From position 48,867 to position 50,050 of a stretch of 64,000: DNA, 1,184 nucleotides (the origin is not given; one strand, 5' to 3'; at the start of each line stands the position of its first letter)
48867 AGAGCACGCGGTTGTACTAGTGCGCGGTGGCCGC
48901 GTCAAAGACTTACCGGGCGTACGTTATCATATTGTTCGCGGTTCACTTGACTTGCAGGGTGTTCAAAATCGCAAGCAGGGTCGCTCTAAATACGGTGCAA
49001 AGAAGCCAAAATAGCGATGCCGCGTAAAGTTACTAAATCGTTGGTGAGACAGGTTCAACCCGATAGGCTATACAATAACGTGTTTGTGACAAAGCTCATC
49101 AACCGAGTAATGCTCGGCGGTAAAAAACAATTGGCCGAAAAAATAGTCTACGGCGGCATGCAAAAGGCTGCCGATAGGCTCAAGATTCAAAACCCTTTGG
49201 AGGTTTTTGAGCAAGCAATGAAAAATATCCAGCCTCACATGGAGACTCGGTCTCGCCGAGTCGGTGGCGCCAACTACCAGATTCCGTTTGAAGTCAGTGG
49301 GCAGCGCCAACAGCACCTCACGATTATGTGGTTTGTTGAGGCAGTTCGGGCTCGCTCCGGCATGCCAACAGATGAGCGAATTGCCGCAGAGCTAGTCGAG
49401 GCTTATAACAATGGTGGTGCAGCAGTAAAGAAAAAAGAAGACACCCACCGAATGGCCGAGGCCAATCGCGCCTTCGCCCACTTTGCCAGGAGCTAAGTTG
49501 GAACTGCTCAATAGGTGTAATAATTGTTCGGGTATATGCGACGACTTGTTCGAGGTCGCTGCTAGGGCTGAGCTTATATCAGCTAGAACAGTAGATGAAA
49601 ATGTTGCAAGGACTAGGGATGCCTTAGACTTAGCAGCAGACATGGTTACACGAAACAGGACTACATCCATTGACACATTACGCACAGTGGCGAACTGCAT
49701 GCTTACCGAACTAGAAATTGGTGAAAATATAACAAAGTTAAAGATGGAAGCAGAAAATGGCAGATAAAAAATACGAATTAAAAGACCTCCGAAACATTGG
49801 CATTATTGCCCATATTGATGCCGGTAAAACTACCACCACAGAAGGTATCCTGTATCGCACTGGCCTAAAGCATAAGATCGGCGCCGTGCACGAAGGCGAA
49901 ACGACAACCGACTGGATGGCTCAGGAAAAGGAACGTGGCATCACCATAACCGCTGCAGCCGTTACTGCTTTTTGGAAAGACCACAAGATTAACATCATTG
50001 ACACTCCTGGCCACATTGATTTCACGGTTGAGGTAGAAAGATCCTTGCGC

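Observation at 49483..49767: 260-bp insert in the str operon between rpsG and fusA: small Cys-motif ORF or structured RNA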

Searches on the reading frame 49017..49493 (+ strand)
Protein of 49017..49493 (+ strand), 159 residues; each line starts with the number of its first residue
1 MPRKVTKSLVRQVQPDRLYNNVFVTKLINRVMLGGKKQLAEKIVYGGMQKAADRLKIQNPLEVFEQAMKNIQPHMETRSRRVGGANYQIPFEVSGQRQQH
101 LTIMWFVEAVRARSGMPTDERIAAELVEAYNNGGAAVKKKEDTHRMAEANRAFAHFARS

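Call 6: search_protein_families(library=pfam, proteins=[window:49017-49493:+], max_evalue=1)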
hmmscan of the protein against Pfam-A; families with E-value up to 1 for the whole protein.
window:49017-49493:+ (159 aa): 1 family
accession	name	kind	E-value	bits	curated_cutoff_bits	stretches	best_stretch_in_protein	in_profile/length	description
PF00177.27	Ribosomal_S7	-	5e-54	182.4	24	1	7-151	5-148/148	Ribosomal protein S7p/S5e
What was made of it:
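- Checked: rpsG 49017-49496; Pfam Ribosomal_S7, E 5e-54 (call 6).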

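Call 10: find_encoding_contigs(protein=window:49017-49493:+, flank=3000, max_places=10)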
Protein window:49017-49493:+ (159 aa): 12 contigs read that carry it; 8 places shown.
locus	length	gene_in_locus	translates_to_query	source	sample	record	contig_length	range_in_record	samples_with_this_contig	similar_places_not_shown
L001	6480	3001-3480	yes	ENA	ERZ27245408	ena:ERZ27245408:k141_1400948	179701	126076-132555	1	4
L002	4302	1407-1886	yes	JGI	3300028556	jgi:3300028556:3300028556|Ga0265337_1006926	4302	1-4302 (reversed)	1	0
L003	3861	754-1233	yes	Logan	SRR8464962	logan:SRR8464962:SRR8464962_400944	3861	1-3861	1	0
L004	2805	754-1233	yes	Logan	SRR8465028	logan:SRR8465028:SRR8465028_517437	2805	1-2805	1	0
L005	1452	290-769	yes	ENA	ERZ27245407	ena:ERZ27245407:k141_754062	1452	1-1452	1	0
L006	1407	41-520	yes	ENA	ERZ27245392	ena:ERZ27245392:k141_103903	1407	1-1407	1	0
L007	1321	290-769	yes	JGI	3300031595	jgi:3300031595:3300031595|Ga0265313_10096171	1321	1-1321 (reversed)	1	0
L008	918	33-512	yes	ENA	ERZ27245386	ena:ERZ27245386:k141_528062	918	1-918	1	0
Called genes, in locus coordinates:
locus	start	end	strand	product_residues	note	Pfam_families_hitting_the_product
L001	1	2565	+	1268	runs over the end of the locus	PF04997:RNA_pol_Rpb1_1, PF00623:RNA_pol_Rpb1_2, PF04983:RNA_pol_Rpb1_3, PF05000:RNA_pol_Rpb1_4 (weak), PF04998:RNA_pol_Rpb1_5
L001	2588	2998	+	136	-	PF00164:Ribosom_S12_S23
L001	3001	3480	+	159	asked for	PF00177:Ribosomal_S7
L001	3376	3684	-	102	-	-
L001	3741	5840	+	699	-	PF00009:GTP_EFTU, PF03144:GTP_EFTU_D2, PF22042:EF-G_D2, PF14492:EFG_III, PF16658:RF3_C (weak), PF03764:EFG_IV, PF00679:EFG_C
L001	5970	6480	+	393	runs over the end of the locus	PF00009:GTP_EFTU, PF03144:GTP_EFTU_D2, PF03143:GTP_EFTU_D3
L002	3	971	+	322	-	?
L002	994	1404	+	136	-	PF00164:Ribosom_S12_S23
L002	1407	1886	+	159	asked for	PF00177:Ribosomal_S7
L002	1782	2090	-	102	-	-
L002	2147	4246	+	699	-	PF00009:GTP_EFTU, PF03144:GTP_EFTU_D2, PF22042:EF-G_D2, PF14492:EFG_III, PF16658:RF3_C (weak), PF03764:EFG_IV, PF00679:EFG_C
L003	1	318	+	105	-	?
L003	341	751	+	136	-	PF00164:Ribosom_S12_S23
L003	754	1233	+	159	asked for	PF00177:Ribosomal_S7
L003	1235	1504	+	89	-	-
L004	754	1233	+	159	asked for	PF00177:Ribosomal_S7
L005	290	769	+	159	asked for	PF00177:Ribosomal_S7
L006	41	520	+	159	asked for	PF00177:Ribosomal_S7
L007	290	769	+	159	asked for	PF00177:Ribosomal_S7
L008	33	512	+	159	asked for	PF00177:Ribosomal_S7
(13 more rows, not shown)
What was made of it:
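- It is called in L001 and L002 (call 10).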

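Call 12: find_related_loci(query=window:49017-49493:+, collection=genome_contigs, flank=3000)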
Query window:49017-49493:+ (159 aa) in genome_contigs; peptide patterns used: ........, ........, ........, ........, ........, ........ (x = any residue, [..] = any of these).
600 stretches matched a pattern (row limit reached: there are more); 598 encode a relative of the query (tblastn E <= 1e-3); the best 80 are kept; 80 distinct loci.
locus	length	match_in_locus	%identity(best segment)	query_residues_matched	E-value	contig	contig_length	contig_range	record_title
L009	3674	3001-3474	79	1-158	2e-86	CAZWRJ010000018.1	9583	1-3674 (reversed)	MAG TPA_asm: uncultured Candidatus Saccharibacteria bacterium isolate SRP200132_co2_25 genome assembly, contig: NODE_678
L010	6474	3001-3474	79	1-158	4e-86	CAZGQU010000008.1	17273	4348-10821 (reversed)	MAG TPA_asm: uncultured Candidatus Saccharibacteria bacterium isolate SRP144015_co1_132 genome assembly, contig: NODE_16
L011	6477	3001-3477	81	1-159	2e-86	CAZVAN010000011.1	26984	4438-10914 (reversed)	MAG TPA_asm: uncultured Candidatus Saccharibacteria bacterium isolate binchicken_co54_401 genome assembly, contig: NODE_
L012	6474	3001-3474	80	1-158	3e-85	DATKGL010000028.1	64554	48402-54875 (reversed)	MAG TPA_asm: Patescibacteria group bacterium isolate SMAG_U14550 k141_22823, whole genome shotgun sequence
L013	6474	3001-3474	78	1-158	1e-84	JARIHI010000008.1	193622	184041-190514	MAG: Candidatus Saccharibacteria bacterium isolate CullarsAll.DT.34 k141_973205, whole genome shotgun sequence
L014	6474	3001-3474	77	1-158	3e-84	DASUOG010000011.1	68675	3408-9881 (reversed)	MAG TPA_asm: Candidatus Saccharimonadales bacterium isolate SMAG_U1622 k141_1350996, whole genome shotgun sequence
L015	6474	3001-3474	78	1-158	1e-83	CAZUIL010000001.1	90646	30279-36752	MAG TPA_asm: uncultured Candidatus Saccharibacteria bacterium isolate SRP144015_co1_52 genome assembly, contig: NODE_129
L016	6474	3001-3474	77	1-158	1e-83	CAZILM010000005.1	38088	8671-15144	MAG TPA_asm: uncultured Candidatus Saccharibacteria bacterium isolate SRP200132_co1_22 genome assembly, contig: NODE_181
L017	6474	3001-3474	75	1-158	6e-83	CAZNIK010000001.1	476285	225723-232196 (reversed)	MAG TPA_asm: uncultured Candidatus Saccharibacteria bacterium isolate binchicken_co245_158 genome assembly, contig: NODE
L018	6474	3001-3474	75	1-158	7e-83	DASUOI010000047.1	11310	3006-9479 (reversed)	MAG TPA_asm: Candidatus Saccharimonadales bacterium isolate SMAG_U1624 k141_1672082, whole genome shotgun sequence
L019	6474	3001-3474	76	1-158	1e-81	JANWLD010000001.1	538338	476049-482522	MAG: Candidatus Saccharimonadales bacterium isolate CRAIB_MAG110 c_000000019049, whole genome shotgun sequence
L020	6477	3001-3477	75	1-159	7e-82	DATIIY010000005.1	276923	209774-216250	MAG TPA_asm: Candidatus Saccharimonadales bacterium isolate SMAG_U15677 k141_490675, whole genome shotgun sequence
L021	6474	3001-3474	75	1-158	9e-82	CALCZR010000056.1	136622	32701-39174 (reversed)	MAG TPA_asm: uncultured Candidatus Saccharibacteria bacterium isolate SRR6231146_bin.58_CONCOCT_v1.1_MAG genome assembly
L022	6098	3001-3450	79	1-150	3e-81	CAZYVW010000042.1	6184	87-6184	MAG TPA_asm: uncultured Candidatus Saccharibacteria bacterium isolate SRP200132_co1_592 genome assembly, contig: NODE_24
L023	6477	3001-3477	72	1-159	4e-80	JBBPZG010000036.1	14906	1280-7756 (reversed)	MAG: Candidatus Saccharimonadales bacterium isolate bin.36 bin.36_S4Ck141_308712_length_14906_cov_10.4697, whole genome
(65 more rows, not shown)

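Call 23: find_related_loci(query=window:49017-49493:+, collection=metagenome_contigs, flank=2500)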
Query window:49017-49493:+ (159 aa) in metagenome_contigs; peptide patterns used: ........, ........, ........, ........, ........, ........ (x = any residue, [..] = any of these).
600 stretches matched a pattern (row limit reached: there are more); 595 encode a relative of the query (tblastn E <= 1e-3); the best 80 are kept; 80 distinct loci.
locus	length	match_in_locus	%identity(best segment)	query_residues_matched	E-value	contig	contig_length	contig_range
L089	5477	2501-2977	84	1-159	4e-92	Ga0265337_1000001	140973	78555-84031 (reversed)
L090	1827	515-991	79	1-159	6e-94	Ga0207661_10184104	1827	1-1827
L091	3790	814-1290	80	1-159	4e-88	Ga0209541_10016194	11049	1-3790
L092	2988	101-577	81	1-159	7e-88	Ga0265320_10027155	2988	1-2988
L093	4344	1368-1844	78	1-159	5e-86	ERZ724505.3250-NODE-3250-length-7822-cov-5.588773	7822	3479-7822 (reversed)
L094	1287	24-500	81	1-159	2e-91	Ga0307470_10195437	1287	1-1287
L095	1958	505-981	79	1-159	1e-88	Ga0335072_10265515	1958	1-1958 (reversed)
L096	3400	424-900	76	1-159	1e-84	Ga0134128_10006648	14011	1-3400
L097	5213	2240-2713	80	1-158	6e-85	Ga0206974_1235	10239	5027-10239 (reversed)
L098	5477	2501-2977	77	1-159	2e-84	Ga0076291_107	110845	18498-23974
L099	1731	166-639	77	1-158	2e-88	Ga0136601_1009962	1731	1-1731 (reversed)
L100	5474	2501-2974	77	1-158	3e-84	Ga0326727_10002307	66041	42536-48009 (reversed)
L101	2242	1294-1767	78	1-158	7e-87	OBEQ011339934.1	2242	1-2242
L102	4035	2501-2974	78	1-158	1e-83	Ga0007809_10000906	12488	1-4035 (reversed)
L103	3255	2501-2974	77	1-158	2e-83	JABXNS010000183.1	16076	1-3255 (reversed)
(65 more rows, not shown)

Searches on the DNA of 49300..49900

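Call 4: search_rna_families(source=window, start=49300, end=49900, threshold=evalue, max_evalue=10)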
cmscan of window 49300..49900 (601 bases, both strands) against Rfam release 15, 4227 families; matches with E-value up to 10: 2.
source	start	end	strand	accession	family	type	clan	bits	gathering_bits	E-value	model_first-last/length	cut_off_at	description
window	49309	49382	+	RF01386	isrB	Gene; sRNA;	-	15.6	35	3.2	1-87/87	no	isrB Hfq binding RNA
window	49717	49758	+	RF01425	snoR121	Gene; snRNA; snoRNA; CD-box;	-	15.5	50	5.4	1-88/88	no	small nucleolar RNA snoR121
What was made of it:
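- On Ribosomal-protein leader or cis-regulatory RNA (Rfam): At E up to 10 in 49300-49900 there are only two chance-level hits (call 4).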

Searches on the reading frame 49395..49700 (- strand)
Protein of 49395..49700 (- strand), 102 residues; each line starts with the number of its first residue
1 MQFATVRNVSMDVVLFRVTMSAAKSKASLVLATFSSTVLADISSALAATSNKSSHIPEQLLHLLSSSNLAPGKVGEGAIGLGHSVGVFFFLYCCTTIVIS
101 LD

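Call 6: search_protein_families(library=pfam, proteins=[window:49395-49700:-], max_evalue=1)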
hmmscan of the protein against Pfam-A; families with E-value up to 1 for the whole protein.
window:49395-49700:- (102 aa): 1 family
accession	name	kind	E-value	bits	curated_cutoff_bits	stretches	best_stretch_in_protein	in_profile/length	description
PF22206.1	Cas_Csm6_6H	-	0.042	14.1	23.4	1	43-65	25-47/53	CRISPR-associated protein Csm6 6H domain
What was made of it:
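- Its only Pfam match is far below threshold, E 0.042 (call 6).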

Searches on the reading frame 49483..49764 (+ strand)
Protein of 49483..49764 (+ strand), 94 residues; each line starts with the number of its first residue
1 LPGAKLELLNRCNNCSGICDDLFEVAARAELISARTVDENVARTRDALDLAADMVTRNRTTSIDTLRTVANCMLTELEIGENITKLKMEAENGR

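Call 6: search_protein_families(library=pfam, proteins=[window:49483-49764:+], max_evalue=1)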
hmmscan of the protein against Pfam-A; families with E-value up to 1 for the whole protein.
window:49483-49764:+ (94 aa): 0 families

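Call 11: find_encoding_contigs(protein=window:49483-49764:+, flank=3000, max_places=10)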
Protein window:49483-49764:+ (94 aa): no gene with exactly this product is on record in the collection.

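Call 20: search_protein_representatives(protein=window:49483-49764:+)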
Query: 94 residues. Proteins with E-value up to 0.001 (for the whole library): 3; up to 1e-10: 1; up to 1e-30: 1. The best 3 are listed.
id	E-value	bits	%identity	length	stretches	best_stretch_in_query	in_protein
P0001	2.3e-48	177.9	99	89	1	6-94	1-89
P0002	6.6e-05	39.4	31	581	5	29-84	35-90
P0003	4.6e-04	36.7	45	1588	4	16-44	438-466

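Call 22: find_homologous_proteins(query=window:49498-49764:+, max_evalue=0.01)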
Query window:49498-49764:+ (89 aa): 1 proteins with E <= 0.01 among 5 candidates.
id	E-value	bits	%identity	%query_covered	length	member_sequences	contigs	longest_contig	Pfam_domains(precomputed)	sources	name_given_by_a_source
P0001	2.3e-48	179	100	100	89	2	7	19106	-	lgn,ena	-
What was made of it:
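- It finds only itself among 1.84 billion representatives (call 20) and 5.8 billion clusters (call 22).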

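Call 28: search_protein_families(library=pfam, alignment_id=A1, max_evalue=0.1)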
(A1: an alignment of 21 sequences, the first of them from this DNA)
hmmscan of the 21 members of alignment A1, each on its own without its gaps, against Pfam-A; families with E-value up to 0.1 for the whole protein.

A. member 1, seq(89 aa): 0 families

B. families by the number of members that match (of 21 scanned): 4 families
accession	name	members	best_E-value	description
PF23189.1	UPF0261_C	1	0.0025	Uncharacterised protein family (UPF0261) C-terminal domain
PF03406.18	Phage_fiber_2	1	0.017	Phage tail fibre repeat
PF21542.2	TetR_C_42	1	0.079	Tetracyclin repressor-like, C-terminal domain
PF07191.17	Zn_ribbon_6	1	0.098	Double zinc ribbon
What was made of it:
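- On Zinc-ribbon domain families (Pfam): Of 21 Cys-class ORFs, one has a sub-threshold Zn_ribbon_6 hit, E 0.098 (call 28).
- Closest known: FusB/FusC-type EF-G-binding proteins. Different: None of the 21 Cys-class ORFs matched any such Pfam model at E <= 0.1 (call 28).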

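Call 51: search_solved_structures(query=P0001, max_evalue=10)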
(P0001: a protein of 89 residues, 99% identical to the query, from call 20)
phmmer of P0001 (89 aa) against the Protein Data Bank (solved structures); distinct sequences matched with E-value up to 10: 1.
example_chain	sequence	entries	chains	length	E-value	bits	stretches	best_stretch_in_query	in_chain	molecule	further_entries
2auv_A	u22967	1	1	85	1.5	12.8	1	33-78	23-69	potential NAD-reducing hydrogenase subunit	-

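Call 52: predict_structure(protein=P0001)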
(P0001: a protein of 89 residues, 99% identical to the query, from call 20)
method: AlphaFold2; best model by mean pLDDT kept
length: 89 residues; sequences in the alignment: 1
mean_pLDDT: 56.5   pTM: 0.34
mean pLDDT of the five models: 56.5, 53.3, 52.4, 51.9, 51.7
residues with pLDDT >= 90: 0; 70-90: 1; 50-70: 60; < 50: 28
segments of 3 or more residues with pLDDT < 50: 1-16, 18-27
pLDDT, mean of each block of 10 residues (from residue 1): 40 48 47 62 65 61 61 61 63
secondary structure, 60 per line:
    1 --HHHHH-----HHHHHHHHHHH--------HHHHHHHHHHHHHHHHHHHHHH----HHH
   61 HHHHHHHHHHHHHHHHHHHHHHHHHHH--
elements in order: H3-7 H13-23 H32-53 H58-87
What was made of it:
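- Tried and rejected: AlphaFold2 of the window ORF alone gave pLDDT 56.5, too low for fold search (call 52).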

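Call 72: search_protein_families(library=ncbifam, alignment_id=A1, max_evalue=0.01)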
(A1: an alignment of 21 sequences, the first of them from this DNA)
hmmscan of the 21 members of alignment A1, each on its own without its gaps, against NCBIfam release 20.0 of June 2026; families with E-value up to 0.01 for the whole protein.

A. member 1, seq(89 aa): 0 families

B. families by the number of members that match (of 21 scanned): 2 families
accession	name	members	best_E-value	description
NF005612.0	PRK07364.1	1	0.0019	FAD-dependent hydroxylase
NF002674.0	PRK02399.1-2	1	0.005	hypothetical protein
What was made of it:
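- On Known phage or defence proteins: NCBIfam gives only two chance-level hits (call 72).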

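Call 73: search_protein_families(library=padloc, alignment_id=A1, max_evalue=0.01)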
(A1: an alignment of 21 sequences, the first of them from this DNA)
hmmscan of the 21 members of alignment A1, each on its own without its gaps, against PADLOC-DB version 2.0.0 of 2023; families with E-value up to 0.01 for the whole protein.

A. member 1, seq(89 aa): 0 families

B. families by the number of members that match (of 21 scanned): 0 families

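Call 74: search_protein_families(library=phrogs, alignment_id=A1, max_evalue=0.01)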
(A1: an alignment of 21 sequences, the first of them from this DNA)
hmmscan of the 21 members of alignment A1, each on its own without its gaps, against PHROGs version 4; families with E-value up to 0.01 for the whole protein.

A. member 1, seq(89 aa): 0 families

B. families by the number of members that match (of 21 scanned): 0 families
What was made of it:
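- On Known phage or defence proteins: 0 of 21 ORFs match (calls 73, 74).
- Tried and rejected: Pfam, NCBIfam, PADLOC and PHROGs on the window ORF and 20 Cys-class relatives: nothing (calls 6, 28, 72-74).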

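Call 78: list_cluster_members(proteins=[P0001, P0004, P0006])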
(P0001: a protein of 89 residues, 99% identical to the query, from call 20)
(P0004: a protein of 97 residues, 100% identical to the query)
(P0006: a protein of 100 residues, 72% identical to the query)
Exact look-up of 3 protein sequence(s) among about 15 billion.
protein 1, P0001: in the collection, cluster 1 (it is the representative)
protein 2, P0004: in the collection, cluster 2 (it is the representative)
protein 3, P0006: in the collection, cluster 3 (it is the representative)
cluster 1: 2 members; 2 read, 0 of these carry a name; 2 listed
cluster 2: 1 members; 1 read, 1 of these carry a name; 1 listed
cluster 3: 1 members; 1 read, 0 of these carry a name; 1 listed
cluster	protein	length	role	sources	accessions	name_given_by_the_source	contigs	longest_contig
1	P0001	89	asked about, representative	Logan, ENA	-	-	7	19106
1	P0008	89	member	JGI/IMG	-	-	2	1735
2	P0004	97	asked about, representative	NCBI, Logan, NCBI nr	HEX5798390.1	MAG TPA: hypothetical protein VFX79_03460 [Candidatus Saccharimonadales bacterium] | hypothetical protein [Candidatus Saccharimonadales bacterium]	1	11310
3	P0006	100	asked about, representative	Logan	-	-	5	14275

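Call 80: find_encoding_contigs(protein=P0008, flank=2000, max_places=5)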
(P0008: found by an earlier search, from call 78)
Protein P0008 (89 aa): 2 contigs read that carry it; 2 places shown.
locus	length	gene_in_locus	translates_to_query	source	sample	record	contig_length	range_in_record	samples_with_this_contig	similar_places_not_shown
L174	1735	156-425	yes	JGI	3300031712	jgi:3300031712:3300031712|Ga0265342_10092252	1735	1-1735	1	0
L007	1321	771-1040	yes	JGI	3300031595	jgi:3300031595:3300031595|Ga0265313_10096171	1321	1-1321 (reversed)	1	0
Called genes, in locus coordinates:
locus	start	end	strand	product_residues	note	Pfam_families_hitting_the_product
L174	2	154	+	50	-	?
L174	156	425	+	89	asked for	-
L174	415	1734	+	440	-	?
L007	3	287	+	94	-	?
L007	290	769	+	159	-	PF00177:Ribosomal_S7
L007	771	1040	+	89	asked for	-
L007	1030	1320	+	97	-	?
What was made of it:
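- G. Independent gene callers call the 89-aa + ORF (calls 10, 80).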
